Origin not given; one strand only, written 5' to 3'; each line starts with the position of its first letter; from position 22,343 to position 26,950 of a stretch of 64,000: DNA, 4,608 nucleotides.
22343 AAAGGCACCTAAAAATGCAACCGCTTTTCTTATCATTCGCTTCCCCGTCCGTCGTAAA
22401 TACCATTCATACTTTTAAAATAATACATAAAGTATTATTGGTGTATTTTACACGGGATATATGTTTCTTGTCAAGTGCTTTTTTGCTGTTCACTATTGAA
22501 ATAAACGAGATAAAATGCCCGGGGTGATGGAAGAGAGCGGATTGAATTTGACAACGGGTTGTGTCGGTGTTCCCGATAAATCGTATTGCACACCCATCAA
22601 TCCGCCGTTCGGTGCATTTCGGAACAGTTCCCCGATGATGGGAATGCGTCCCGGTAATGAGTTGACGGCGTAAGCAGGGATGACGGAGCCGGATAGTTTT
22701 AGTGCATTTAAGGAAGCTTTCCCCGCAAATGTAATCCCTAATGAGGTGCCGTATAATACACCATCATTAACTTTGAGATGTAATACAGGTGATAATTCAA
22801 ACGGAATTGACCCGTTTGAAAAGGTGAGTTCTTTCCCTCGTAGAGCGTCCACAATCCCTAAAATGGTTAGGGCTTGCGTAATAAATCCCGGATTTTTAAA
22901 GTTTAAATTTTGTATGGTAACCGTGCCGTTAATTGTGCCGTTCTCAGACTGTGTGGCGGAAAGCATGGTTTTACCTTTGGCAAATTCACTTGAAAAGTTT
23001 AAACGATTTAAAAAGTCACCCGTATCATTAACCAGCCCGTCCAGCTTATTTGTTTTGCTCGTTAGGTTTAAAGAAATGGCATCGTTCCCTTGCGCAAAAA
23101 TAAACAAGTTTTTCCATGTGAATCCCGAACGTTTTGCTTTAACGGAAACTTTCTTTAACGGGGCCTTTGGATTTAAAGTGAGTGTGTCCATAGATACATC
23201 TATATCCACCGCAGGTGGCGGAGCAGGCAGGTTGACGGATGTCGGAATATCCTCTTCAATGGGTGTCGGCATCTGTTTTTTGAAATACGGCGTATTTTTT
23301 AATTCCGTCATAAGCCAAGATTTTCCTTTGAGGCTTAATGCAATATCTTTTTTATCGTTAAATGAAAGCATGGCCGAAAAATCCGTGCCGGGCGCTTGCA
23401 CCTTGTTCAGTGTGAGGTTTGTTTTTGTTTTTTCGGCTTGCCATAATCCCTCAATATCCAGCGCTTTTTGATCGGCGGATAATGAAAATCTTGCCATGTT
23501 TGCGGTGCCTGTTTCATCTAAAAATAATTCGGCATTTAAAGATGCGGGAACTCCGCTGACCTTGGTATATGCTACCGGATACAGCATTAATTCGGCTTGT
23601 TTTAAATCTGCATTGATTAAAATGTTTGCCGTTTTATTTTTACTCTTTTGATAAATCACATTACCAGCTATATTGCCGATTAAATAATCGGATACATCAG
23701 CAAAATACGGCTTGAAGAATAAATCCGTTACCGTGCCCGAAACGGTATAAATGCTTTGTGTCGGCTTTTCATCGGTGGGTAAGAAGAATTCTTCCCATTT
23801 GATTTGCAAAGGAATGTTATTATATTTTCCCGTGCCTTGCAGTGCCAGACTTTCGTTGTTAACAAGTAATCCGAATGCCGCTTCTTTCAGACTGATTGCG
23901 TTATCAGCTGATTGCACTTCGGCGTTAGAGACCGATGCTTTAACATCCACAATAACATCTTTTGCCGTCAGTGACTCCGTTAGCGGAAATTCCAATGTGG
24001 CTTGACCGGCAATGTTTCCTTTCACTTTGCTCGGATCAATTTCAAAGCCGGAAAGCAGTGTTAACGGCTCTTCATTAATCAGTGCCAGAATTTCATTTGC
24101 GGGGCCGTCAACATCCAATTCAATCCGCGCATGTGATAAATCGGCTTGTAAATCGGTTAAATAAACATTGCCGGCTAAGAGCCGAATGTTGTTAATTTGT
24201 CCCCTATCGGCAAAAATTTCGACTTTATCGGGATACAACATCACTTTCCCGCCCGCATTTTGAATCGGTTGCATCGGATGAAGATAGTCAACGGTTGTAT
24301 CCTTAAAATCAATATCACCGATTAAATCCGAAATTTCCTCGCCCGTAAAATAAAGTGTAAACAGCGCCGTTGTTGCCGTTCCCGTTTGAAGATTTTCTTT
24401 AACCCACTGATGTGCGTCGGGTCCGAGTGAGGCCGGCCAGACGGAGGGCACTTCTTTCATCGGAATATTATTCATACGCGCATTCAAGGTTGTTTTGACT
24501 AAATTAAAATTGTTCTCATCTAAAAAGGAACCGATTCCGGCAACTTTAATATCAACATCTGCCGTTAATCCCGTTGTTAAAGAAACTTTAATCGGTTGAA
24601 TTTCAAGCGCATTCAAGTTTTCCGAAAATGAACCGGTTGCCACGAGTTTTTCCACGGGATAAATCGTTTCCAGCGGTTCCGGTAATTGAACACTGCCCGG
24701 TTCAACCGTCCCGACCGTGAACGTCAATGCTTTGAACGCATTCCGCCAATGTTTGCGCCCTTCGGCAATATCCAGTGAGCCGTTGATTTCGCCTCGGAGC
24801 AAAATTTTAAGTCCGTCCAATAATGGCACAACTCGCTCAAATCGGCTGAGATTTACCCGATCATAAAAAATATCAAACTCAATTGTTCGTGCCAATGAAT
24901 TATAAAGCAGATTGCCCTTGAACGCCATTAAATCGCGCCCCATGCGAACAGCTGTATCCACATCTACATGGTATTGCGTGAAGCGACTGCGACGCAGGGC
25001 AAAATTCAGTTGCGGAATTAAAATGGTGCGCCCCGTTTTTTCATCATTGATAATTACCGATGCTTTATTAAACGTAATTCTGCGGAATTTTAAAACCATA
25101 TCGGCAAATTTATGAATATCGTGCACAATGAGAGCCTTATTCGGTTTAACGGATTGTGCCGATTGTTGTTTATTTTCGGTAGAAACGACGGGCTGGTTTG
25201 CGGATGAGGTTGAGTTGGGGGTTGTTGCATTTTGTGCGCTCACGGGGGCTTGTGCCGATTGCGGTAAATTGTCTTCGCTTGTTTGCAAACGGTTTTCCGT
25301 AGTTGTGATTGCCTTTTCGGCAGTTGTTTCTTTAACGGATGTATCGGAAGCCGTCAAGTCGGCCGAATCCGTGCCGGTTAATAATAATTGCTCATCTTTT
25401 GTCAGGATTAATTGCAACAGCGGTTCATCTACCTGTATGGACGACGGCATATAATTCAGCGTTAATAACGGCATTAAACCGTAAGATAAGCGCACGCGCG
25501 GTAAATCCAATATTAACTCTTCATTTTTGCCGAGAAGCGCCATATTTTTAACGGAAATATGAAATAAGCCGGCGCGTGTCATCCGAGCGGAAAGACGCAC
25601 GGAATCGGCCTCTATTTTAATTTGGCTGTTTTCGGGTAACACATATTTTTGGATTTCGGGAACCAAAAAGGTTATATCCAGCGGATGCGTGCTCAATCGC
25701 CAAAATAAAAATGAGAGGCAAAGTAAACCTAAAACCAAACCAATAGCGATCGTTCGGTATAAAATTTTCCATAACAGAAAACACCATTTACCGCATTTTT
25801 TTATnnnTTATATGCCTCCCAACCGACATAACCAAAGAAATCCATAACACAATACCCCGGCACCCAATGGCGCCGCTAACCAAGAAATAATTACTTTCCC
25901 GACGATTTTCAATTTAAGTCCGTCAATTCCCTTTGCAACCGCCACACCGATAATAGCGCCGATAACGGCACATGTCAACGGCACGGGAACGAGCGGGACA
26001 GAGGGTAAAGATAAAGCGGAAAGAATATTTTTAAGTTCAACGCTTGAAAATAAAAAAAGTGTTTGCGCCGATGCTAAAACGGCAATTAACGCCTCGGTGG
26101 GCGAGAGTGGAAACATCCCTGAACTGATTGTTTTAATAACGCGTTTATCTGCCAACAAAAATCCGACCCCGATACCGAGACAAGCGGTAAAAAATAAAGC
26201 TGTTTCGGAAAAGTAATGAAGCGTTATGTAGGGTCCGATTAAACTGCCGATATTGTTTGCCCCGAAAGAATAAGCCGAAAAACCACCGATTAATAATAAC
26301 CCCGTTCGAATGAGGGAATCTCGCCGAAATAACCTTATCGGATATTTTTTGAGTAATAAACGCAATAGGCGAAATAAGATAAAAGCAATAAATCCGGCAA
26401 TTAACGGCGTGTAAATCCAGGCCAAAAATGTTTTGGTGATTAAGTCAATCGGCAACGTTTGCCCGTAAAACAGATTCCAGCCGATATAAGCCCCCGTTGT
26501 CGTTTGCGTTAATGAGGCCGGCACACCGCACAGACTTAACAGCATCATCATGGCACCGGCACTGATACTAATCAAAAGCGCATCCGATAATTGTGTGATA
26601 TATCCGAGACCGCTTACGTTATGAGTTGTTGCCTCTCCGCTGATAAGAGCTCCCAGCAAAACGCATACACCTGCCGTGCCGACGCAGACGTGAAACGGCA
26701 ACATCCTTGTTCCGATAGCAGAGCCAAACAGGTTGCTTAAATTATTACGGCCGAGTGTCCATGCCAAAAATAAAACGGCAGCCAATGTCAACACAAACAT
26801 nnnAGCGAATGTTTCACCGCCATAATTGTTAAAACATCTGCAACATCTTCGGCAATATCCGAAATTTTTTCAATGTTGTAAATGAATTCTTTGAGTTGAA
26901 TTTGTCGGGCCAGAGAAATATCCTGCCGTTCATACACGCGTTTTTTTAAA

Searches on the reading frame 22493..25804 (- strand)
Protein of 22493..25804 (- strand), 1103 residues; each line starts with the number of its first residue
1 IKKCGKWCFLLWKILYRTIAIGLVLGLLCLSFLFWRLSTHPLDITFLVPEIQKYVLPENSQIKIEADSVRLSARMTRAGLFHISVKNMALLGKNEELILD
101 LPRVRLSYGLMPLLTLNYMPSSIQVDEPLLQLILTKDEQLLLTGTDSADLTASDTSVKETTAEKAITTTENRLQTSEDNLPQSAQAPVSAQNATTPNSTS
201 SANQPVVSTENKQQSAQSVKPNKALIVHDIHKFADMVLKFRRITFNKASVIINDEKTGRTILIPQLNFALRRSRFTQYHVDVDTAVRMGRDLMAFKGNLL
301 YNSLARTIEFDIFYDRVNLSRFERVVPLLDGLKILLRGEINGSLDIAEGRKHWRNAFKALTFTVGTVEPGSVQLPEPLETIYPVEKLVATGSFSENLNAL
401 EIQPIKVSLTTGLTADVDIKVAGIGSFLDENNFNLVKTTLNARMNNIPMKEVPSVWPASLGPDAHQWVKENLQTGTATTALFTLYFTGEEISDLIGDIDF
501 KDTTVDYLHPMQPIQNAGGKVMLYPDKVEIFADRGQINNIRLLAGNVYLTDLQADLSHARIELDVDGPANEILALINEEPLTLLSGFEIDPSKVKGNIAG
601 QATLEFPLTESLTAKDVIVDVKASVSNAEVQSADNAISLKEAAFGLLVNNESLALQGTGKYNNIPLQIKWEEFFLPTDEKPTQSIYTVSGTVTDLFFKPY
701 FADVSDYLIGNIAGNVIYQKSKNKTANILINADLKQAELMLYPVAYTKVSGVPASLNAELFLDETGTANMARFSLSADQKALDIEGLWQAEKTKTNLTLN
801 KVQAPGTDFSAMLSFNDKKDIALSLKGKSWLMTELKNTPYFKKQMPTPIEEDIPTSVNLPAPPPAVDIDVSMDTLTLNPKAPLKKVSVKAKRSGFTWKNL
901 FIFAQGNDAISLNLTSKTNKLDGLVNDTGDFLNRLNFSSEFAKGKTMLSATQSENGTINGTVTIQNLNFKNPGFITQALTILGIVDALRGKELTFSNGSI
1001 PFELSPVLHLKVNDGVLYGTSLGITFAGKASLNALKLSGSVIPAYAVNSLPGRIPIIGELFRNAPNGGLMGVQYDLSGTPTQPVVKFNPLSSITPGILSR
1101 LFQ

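Call 52: search_protein_families(library=pfam, proteins=[window:22493-25804:-], max_evalue=0.0001)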
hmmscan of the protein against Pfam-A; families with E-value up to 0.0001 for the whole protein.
window:22493-25804:- (1103 aa): 1 family
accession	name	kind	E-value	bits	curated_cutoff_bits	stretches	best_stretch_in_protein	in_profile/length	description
PF13116.12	YhdP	-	6.2e-22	77.8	46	1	440-910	475-911/1224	YhdP protein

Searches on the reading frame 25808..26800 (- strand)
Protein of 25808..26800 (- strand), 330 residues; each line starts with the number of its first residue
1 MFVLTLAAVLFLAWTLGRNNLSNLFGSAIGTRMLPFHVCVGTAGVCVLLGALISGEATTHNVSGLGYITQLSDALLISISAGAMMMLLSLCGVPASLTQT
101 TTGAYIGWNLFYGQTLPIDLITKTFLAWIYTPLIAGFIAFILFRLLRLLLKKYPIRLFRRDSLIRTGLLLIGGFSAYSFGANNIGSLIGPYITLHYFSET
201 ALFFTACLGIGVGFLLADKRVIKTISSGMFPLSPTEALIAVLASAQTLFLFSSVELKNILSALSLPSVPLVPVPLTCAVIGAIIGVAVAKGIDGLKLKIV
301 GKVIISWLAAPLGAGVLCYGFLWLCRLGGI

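Call 52: search_protein_families(library=pfam, proteins=[window:25808-26800:-], max_evalue=0.0001)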
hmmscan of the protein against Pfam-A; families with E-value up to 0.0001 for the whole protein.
window:25808-26800:- (330 aa): 1 family
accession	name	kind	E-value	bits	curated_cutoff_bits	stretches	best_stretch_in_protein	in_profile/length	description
PF01384.25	PHO4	-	1.8e-38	132.9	33.7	2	17-255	2-301/350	Phosphate transporter family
